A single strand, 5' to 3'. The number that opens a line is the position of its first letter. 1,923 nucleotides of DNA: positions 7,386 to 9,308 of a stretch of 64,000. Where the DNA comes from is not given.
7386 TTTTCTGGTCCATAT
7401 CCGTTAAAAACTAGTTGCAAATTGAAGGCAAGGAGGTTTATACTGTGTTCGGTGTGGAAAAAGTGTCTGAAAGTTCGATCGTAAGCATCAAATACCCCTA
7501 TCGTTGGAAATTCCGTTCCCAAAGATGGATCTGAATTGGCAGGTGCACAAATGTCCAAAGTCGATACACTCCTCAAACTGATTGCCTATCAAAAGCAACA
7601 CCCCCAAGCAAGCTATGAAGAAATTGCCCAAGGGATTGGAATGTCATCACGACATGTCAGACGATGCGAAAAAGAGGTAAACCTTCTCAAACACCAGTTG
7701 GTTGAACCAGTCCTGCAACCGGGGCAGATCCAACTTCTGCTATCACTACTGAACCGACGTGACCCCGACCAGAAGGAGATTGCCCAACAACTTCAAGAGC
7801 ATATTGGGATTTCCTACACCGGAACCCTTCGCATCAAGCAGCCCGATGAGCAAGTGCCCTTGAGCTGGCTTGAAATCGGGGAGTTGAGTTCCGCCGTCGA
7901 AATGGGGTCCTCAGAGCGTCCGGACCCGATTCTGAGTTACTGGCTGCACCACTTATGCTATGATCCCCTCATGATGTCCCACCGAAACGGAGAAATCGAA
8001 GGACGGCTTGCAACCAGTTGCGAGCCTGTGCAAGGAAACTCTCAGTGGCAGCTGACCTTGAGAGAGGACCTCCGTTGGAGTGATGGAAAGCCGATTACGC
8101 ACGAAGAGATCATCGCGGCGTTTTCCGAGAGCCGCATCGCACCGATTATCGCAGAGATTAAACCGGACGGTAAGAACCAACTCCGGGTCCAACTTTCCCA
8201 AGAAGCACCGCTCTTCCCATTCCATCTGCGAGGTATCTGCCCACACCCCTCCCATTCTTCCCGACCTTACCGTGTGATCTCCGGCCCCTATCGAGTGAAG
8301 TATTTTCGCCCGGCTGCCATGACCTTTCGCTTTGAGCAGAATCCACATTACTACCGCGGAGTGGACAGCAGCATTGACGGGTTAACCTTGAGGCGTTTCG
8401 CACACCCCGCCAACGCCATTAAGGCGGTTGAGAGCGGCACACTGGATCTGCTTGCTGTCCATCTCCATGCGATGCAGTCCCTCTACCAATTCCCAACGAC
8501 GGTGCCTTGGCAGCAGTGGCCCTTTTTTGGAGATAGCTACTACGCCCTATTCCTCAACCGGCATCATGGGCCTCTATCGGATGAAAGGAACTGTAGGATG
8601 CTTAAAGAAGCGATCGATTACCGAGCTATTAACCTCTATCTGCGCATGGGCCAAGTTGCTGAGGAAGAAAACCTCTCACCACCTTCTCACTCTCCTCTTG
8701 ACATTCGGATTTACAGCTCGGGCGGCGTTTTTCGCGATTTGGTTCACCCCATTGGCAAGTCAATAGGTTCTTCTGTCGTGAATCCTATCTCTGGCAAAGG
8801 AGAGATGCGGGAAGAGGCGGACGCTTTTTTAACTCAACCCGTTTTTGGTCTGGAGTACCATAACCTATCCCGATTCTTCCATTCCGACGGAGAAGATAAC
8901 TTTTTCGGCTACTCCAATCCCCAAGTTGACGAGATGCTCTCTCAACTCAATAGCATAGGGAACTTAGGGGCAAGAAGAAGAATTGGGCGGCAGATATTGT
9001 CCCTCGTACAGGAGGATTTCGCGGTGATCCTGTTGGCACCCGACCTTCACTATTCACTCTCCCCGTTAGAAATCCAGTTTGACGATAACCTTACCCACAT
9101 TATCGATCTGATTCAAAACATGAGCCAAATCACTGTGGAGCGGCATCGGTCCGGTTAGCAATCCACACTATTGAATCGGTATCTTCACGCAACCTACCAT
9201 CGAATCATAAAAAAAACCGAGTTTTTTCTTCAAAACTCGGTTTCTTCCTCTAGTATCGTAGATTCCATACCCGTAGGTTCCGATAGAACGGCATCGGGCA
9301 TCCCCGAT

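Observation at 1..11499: Tandem array of nine paralogous secreted PD40 beta-propeller genes, interrupted by an SgrR-type regulator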

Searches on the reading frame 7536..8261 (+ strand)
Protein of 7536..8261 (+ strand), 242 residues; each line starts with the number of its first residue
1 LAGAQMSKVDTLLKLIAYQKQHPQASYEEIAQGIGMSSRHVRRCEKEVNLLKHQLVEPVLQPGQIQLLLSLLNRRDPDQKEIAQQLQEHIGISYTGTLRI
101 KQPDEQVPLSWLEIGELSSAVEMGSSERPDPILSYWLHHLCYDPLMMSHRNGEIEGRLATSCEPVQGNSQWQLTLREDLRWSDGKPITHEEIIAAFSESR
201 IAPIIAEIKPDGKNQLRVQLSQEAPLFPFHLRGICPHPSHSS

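Call 52: search_protein_families(library=pfam, proteins=[window:7536-8261:+], max_evalue=10)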
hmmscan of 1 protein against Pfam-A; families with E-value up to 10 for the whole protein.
seq(242 aa): 6 families
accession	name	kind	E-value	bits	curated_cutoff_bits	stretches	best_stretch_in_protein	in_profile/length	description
PF00496.27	SBP_bac_5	-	1.3e-08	34.8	32.4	1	153-231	1-91/368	Bacterial extracellular solute-binding proteins, family 5 Middle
PF19187.6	HTH_PafC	-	0.0004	20.6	32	1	8-43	2-37/115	PafC helix-turn-helix domain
PF04545.22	Sigma70_r4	-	0.0026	17.7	24.1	1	24-47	20-43/50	Sigma-70, region 4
PF12793.13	SgrR_N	-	0.04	14.6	24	1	44-93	65-111/115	Sugar transport-related sRNA regulator N-term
PF13412.12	HTH_24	-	0.042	13.9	21.9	1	13-43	6-36/48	Winged helix-turn-helix DNA-binding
PF13404.12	HTH_AsnC-type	-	0.15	12.3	27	1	21-43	14-36/42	AsnC-type helix-turn-helix domain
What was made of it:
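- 7536..9158 (+): HTH + SBP_bac_5 (SgrR-like) cytoplasmic regulator. The conserved start is probably the ATG at 7551 (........). SgrR_N is sub-threshold (call 52).
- On SgrR-type regulator: 14.6 bits against a cut-off of 24 (call 52).
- Closest known: SgrR. Different: SgrR_N scores below the Pfam cut-off (call 52).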

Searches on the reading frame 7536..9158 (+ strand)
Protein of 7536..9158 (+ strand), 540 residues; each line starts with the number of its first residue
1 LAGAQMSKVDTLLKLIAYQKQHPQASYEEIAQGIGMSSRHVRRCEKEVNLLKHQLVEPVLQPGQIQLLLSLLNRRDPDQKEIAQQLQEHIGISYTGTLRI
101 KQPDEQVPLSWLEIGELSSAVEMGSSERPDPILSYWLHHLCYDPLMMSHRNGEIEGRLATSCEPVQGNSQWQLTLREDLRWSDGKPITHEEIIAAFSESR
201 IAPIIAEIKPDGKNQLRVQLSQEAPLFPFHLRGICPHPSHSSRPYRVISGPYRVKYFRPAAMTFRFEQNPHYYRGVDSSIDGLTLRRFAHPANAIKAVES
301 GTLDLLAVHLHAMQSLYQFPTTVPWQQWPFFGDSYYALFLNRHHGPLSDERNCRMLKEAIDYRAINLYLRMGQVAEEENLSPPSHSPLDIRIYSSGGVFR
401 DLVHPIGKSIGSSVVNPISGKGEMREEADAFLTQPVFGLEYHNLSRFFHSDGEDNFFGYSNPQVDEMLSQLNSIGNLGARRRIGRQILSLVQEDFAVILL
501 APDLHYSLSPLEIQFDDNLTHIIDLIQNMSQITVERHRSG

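Call 6: search_protein_families(library=pfam, proteins=[window:7536-9158:+], max_evalue=0.01)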
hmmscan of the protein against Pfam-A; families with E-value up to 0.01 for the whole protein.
window:7536-9158:+ (540 aa): 2 families
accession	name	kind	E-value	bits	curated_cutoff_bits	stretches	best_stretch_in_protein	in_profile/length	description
PF00496.27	SBP_bac_5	-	6.4e-23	81.9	32.4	1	153-385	1-251/368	Bacterial extracellular solute-binding proteins, family 5 Middle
PF19187.6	HTH_PafC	-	0.00062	20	32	1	8-43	2-37/115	PafC helix-turn-helix domain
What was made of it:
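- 7536..9158 (+): Pfam SBP_bac_5 E 6e-23 and a weak HTH (call 6).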

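Call 7: search_protein_families(library=ncbifam, proteins=[window:7536-9158:+], max_evalue=0.01)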
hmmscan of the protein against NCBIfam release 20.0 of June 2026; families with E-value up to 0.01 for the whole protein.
window:7536-9158:+ (540 aa): 5 families
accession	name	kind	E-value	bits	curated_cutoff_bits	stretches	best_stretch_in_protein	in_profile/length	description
NF045468.1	Opp5A_nikA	equivalog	1.3e-09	37.1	600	1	146-306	49-216/488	nickel ABC transporter substrate-binding protein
TIGR02294.1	nickel_nikA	equivalog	1.1e-07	30.8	393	1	138-193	32-87/501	nickel ABC transporter substrate-binding protein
NF045467.1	Opp4A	equivalog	2.3e-06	26.1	650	1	243-317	204-275/556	oligopeptide ABC transporter substrate-binding protein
NF011684.0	PRK15104.1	equivalog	0.00028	19.8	947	1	142-196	70-123/543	oligopeptide ABC transporter substrate-binding protein OppA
NF007287.0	PRK09755.1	equivalog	0.0026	16.7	1098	0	146-196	68-118/535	ABC transporter substrate-binding protein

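Call 53: search_solved_structures(query=window:7536-9158:+, max_evalue=0.01)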
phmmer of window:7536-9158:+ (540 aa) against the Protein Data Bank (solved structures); distinct sequences matched with E-value up to 0.01: 22.
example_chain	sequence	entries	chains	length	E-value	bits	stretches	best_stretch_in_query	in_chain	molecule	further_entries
3ry3_A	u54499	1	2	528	6.2e-09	38.4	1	125-308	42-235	Putative solute-binding protein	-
4ofl_A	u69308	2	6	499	6.9e-09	38.2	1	126-308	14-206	Extracytoplasmic Nickel-Binding Protein YpYntA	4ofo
3zs6_A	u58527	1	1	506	1.5e-05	27.2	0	440-511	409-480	PERIPLASMIC OLIGOPEPTIDE-BINDING PROTEIN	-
4pft_A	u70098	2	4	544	2.7e-05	26.3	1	140-197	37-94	ABC transporter substrate-binding protein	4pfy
1vr5_A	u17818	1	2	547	2.8e-05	26.3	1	140-197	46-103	oligopeptide ABC transporter, periplasmic oligopeptide-binding protein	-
6wm6_A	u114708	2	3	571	5.3e-05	25.4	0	249-361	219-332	Extracellular solute-binding protein, family 5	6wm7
3o9p_A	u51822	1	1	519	7e-05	25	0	142-196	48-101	Periplasmic murein peptide-binding protein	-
4toz_A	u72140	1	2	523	7.1e-05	25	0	142-196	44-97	Periplasmic murein peptide-binding protein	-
6dqq_A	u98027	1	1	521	8.8e-05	24.7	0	143-197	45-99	Periplasmic oligopeptide-binding protein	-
6dqr_A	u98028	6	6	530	9.3e-05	24.6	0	143-197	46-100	Periplasmic oligopeptide-binding protein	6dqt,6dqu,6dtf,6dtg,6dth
6i3g_A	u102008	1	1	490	0.0005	22.2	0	140-307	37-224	ABC transporter, substrate-binding protein, family 5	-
2d5w_A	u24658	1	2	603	0.0014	20.7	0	169-220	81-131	peptide ABC transporter, peptide-binding protein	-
5u4o_A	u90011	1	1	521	0.0021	20.1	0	137-299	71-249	ABC transporter substrate-binding protein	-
2noo_A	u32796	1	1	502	0.0024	19.9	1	138-238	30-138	Nickel-binding periplasmic protein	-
9pv8_A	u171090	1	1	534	0.0029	19.7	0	144-196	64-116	Oligopeptide-binding protein OppA3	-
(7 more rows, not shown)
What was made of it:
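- The regulator's sensor domain belongs to the oligopeptide/nickel-binding fold (calls 7, 53).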

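Call 69: search_protein_families(library=padloc, proteins=[window:7536-9158:+], max_evalue=0.001)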
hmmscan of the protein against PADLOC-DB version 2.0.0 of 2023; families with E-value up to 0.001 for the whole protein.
window:7536-9158:+ (540 aa): 0 families

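Call 81: find_related_loci(query=window:7536-9158:+, collection=metagenome_contigs, flank=10000)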
Query window:7536-9158:+ (540 aa) in metagenome_contigs; peptide patterns used: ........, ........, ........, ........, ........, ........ (x = any residue, [..] = any of these).
67 stretches matched a pattern, but none encodes a relative of the query by tblastn (E <= 1e-3).

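Call 83: find_related_loci(query=A5, collection=metagenome_contigs, flank=10000)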
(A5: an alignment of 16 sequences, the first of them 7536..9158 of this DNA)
Query A5 (540 aa) in metagenome_contigs; peptide patterns used: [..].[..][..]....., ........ (x = any residue, [..] = any of these).
228 stretches matched a pattern; 2 encode a relative of the query (tblastn E <= 1e-3); 2 distinct loci.
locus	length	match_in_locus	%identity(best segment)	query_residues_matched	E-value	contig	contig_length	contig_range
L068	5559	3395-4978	45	6-536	9e-143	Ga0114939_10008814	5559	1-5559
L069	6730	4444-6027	45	6-536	6e-142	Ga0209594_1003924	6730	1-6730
